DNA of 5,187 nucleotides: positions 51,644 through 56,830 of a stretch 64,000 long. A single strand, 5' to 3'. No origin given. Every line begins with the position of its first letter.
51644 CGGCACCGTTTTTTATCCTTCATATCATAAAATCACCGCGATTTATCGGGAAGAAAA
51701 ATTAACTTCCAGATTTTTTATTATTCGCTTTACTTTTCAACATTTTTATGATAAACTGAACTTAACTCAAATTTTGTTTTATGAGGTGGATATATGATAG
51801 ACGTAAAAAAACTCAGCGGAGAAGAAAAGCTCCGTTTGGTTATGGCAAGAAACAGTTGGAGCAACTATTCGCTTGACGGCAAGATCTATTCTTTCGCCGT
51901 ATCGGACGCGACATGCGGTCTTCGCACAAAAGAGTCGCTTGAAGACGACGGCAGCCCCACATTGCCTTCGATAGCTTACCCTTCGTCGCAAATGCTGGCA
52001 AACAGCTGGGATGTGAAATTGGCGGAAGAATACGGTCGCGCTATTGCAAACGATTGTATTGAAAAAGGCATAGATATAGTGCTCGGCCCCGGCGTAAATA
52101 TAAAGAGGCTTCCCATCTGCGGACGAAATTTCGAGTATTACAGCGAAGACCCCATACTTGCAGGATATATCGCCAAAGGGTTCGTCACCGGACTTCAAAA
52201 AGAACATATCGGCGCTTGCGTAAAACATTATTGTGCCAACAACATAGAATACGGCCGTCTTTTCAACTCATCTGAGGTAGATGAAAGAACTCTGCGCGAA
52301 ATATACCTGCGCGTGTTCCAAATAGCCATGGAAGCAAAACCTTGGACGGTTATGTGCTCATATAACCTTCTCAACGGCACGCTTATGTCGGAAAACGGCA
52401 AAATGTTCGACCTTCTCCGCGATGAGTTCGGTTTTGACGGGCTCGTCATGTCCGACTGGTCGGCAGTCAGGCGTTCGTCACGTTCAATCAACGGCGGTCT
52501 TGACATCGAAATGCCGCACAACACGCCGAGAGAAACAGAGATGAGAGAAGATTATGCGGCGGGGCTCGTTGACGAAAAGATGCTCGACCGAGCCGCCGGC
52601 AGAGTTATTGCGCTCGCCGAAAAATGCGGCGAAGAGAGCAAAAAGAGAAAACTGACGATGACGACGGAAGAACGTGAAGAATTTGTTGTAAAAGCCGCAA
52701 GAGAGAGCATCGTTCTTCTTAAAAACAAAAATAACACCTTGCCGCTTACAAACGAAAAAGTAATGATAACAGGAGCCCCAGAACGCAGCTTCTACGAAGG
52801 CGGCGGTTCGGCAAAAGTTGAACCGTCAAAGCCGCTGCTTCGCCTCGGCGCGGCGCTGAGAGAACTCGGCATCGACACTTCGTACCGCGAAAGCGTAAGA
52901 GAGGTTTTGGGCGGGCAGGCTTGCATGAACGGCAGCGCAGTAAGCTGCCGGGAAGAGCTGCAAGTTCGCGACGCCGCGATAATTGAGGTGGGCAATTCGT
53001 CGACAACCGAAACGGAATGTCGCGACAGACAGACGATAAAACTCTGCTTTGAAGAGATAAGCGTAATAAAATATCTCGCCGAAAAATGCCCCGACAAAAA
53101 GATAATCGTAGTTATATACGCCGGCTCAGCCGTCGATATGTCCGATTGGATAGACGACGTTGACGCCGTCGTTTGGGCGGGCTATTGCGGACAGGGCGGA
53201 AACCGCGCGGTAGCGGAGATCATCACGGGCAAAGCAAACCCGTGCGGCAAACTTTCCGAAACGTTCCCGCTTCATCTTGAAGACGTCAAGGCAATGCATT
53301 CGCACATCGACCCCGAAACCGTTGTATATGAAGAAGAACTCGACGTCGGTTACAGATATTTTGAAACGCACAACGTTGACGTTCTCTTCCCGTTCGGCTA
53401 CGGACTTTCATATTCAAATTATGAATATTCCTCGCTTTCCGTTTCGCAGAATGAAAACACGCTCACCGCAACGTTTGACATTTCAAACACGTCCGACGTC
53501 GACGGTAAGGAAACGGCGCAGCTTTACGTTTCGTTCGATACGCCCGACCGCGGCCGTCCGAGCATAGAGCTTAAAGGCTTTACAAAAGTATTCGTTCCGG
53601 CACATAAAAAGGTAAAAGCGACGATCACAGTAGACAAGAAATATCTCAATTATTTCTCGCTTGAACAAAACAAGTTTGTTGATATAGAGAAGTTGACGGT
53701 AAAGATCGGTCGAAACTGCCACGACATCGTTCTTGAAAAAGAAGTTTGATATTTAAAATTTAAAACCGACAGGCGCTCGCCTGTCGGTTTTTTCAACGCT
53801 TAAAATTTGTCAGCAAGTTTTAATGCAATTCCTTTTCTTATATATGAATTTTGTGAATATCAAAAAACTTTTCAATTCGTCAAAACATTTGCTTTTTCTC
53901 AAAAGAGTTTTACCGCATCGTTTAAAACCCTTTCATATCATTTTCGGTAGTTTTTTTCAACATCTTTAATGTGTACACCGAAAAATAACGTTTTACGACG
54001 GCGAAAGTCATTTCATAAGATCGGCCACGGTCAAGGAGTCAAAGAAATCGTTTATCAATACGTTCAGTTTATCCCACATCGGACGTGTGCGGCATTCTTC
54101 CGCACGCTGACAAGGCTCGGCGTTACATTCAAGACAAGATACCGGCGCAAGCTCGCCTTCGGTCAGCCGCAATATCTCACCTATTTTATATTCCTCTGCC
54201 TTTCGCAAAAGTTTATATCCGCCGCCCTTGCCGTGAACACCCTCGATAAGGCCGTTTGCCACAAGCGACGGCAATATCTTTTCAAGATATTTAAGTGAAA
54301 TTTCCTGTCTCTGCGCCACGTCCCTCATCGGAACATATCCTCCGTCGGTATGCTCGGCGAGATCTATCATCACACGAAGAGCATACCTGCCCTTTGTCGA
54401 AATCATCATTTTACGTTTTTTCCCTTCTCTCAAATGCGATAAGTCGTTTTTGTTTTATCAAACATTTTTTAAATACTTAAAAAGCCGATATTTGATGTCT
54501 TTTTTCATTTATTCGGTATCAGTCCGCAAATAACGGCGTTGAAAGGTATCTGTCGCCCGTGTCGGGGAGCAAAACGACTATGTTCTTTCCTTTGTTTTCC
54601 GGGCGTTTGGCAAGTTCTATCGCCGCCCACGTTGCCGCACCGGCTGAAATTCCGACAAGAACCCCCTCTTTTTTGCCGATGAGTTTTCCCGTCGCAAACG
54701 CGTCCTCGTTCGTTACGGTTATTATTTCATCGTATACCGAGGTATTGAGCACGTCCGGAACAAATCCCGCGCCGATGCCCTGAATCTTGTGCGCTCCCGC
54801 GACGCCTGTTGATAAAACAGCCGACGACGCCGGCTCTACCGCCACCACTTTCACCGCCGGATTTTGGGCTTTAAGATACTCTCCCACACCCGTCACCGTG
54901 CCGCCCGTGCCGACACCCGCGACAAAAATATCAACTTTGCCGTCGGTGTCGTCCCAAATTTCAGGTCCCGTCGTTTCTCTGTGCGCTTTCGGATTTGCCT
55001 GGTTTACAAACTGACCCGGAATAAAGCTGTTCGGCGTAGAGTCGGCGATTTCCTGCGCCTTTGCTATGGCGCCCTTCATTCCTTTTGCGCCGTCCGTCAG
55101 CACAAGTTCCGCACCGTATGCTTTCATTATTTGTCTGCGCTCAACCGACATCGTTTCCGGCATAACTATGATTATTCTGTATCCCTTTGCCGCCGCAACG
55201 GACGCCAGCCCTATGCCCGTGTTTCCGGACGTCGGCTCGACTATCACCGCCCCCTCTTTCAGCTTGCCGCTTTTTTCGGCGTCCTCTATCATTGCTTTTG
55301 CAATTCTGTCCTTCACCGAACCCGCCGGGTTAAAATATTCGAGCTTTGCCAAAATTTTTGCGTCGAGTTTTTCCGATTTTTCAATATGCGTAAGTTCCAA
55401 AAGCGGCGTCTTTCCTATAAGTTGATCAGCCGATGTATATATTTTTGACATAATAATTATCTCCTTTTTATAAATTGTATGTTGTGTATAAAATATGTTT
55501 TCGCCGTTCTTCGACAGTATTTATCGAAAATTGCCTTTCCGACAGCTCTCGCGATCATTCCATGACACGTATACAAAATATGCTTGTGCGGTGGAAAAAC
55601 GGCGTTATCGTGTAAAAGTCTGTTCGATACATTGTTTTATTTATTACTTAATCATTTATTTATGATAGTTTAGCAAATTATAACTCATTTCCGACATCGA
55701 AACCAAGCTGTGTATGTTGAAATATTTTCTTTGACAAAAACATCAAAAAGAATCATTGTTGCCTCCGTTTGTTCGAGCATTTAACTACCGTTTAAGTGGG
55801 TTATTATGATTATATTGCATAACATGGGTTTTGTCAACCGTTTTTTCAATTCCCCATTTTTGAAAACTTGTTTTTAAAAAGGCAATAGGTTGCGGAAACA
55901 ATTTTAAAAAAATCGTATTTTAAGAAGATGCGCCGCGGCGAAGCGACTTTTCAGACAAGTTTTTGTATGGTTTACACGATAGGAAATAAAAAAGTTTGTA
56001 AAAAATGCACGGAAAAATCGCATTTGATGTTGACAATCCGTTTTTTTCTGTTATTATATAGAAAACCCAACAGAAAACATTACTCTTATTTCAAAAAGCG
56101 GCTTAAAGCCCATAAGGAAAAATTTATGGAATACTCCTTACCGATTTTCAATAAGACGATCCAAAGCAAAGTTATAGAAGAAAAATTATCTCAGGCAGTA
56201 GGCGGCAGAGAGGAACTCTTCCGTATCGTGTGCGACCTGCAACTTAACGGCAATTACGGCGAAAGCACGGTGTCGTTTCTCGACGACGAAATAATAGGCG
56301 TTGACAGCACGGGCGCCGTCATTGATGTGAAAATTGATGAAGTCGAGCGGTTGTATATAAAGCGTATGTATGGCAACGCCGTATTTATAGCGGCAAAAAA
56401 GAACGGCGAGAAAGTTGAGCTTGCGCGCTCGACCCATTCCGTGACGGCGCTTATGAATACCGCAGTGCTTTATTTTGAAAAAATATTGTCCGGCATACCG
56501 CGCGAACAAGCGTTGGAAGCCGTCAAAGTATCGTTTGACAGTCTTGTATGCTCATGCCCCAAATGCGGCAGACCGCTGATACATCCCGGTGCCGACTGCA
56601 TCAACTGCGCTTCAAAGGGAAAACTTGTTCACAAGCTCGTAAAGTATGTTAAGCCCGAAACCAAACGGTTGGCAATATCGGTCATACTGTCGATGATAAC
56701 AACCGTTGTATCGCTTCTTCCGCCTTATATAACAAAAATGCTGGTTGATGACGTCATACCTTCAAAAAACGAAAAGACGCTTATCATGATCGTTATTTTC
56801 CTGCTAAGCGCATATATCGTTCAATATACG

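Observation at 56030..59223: Tightly coupled operon: ABC exporter with an extra N-terminal zinc-ribbon module, a DUF1854 protein, and a PII-like c-di-AMP receptor (DarA) outside its usual context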

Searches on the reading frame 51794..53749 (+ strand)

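Call 21: search_protein_families(library=pfam, proteins=[window:51794-53749:+], max_evalue=0.0001)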
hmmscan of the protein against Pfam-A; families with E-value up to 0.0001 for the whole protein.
window:51794-53749:+ (651 aa): 3 families
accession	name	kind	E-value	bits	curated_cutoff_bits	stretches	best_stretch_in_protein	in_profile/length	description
PF01915.27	Glyco_hydro_3_C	-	5.7e-39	134.6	31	1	306-540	1-200/200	Glycosyl hydrolase family 3 C-terminal domain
PF00933.27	Glyco_hydro_3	-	3.8e-33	115.7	27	1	62-273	85-315/316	Glycosyl hydrolase family 3 N terminal domain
PF14310.12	Fn3-like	-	6.4e-12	45.9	25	1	573-640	1-69/71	Fibronectin type III-like domain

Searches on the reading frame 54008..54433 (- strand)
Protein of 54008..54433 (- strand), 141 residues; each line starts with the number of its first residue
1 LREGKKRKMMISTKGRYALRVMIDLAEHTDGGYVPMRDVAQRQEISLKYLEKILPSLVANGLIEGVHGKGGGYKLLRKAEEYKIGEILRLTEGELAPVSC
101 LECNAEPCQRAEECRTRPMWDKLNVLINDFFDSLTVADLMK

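Call 21: search_protein_families(library=pfam, proteins=[window:54008-54433:-], max_evalue=0.0001)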
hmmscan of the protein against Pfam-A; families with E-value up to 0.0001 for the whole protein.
window:54008-54433:- (141 aa): 1 family
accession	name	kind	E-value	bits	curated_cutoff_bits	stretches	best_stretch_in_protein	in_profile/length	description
PF02082.26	Rrf2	-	6.2e-37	127.1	30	1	11-141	1-131/132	Iron-dependent Transcriptional regulator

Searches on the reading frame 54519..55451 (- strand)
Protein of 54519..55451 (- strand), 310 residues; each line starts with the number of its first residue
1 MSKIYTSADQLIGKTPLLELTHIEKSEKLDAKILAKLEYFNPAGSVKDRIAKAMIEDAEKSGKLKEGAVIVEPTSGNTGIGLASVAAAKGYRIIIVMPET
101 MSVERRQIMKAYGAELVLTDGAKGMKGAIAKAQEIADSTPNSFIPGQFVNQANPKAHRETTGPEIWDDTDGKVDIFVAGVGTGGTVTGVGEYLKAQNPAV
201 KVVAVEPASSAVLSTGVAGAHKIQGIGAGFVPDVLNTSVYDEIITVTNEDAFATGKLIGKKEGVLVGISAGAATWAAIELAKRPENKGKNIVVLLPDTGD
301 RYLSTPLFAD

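Call 21: search_protein_families(library=pfam, proteins=[window:54519-55451:-], max_evalue=0.0001)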
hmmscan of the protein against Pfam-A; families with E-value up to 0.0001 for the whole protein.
window:54519-55451:- (310 aa): 1 family
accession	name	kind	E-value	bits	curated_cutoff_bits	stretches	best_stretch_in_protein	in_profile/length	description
PF00291.31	PALP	-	3e-76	257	35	1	10-297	3-295/295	Pyridoxal-phosphate dependent enzyme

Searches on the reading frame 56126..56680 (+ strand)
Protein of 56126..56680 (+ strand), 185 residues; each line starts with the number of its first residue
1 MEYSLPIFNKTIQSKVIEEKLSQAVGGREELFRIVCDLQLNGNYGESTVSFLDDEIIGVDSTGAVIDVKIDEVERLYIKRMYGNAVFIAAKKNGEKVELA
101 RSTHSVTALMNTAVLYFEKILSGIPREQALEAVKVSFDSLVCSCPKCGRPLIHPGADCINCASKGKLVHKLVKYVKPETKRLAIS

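Call 36: find_homologous_proteins(query=window:56126-56680:+)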
Query seq(185 aa) (185 aa): 2 proteins with E <= 0.001 among 80 candidates.
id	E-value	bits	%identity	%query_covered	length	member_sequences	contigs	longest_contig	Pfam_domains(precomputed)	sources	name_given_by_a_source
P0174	2.8e-45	172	53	91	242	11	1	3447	-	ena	-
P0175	4.4e-44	168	55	85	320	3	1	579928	PF00664.29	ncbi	-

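Call 39: search_protein_families(library=pfam, alignment_id=A2, max_evalue=5)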
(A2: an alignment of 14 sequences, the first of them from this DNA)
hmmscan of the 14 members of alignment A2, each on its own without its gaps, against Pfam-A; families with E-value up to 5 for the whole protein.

A. member 1, seq(175 aa): 1 family
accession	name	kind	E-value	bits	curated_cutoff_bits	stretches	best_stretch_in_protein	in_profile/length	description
PF12172.15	zf-ChsH2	-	0.066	13.5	23.2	1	141-164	11-34/37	ChsH2, rubredoxin-like zinc ribbon domain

B. families by the number of members that match (of 14 scanned): 31 families (the first 25 are shown)
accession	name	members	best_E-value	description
PF14470.12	bPH_3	7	8.5e-05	Bacterial PH domain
PF12773.13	DZR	6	0.0024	Double zinc ribbon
PF12172.15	zf-ChsH2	5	0.0041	ChsH2, rubredoxin-like zinc ribbon domain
PF18551.6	TackOD1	4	0.0062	Thaumarchaeal output domain 1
PF13240.11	Zn_Ribbon_1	4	0.026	zinc-ribbon domain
PF19668.4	DUF6171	2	0.026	Family of unknown function (DUF6171)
PF13597.11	NRDD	2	0.038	Anaerobic ribonucleoside-triphosphate reductase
PF17292.8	POB3_N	2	0.042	POB3-like N-terminal PH domain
PF25144.1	Zn_ribbon_IFT122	2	0.11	IFT122, zinc ribbon domain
PF13248.11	Zn_ribbon_3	2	0.18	zinc-ribbon domain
PF01176.25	eIF-1a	1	0.002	Translation initiation factor 1A / IF-1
PF21616.3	Topo-V_HhH_2_2nd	1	0.009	Topoisomerase V, second (HhH)2 tandem domain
PF10549.14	ORF11CD3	1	0.024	ORF11CD3 domain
PF18508.7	zf_C2H2_13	1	0.033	Zinc finger domain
PF08000.17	bPH_1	1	0.037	Bacterial PH domain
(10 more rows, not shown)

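Call 40: search_solved_structures(query=A2, max_evalue=10)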
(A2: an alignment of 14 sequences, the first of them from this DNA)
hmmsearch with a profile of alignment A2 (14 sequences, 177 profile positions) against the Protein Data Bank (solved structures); distinct sequences matched with E-value up to 10: 9.
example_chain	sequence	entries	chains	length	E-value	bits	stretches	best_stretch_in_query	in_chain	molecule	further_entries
2vje_B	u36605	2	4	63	0.15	15.2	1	143-173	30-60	MDM4 PROTEIN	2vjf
5mnj_D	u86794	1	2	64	0.15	15.2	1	143-173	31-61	Protein Mdm4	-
7mla_A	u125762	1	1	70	0.19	14.9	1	143-173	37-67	Protein Mdm4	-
2bx9_A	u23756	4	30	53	0.26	14.4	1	140-170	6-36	TRYPTOPHAN RNA-BINDING ATTENUATOR PROTEIN-INHIBITORY PROTEIN | Anti-TRAP regulator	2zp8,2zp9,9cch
3lme_A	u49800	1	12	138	1.8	11.6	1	67-113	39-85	Possible translation initiation inhibitor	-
2lcq_A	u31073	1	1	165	1.9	11.6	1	142-170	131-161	Putative toxin VapC6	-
7ob9_I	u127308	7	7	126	3.9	10.6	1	135-163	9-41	DNA-directed RNA polymerase I subunit RPA12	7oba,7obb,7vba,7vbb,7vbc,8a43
2aus_D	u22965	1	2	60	4.4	10.4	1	144-171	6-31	Ribosome biogenesis protein Nop10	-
2ey4_E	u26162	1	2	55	7.6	9.6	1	144-171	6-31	Ribosome biogenesis protein Nop10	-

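Call 60: predict_structure(alignment_id=A3)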
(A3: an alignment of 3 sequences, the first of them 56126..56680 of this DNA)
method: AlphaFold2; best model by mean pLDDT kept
length: 185 residues; sequences in the alignment: 3
mean_pLDDT: 47.4   pTM: 0.36
mean pLDDT of the five models: 47.4, 44.7, 43.6, 40.1, 40.1
residues with pLDDT >= 90: 0; 70-90: 5; 50-70: 83; < 50: 97
segments of 3 or more residues with pLDDT < 50: 1-15, 27-46, 79-85, 101-112, 137-143, 150-160, 162-185
pLDDT, mean of each block of 10 residues (from residue 1): 23 47 51 36 45 57 60 55 51 66 44 54 64 53 53 45 37 26 23
secondary structure, 60 per line:
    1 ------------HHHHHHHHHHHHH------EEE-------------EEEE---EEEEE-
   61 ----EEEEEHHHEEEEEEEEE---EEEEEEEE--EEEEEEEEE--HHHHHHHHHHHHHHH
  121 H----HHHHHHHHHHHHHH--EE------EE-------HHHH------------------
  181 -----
elements in order: H13-25 E32-34 E48-51 E55-59 E65-69 E73-81 E85-92 E95-103 H106-121 H126-139 H159-162
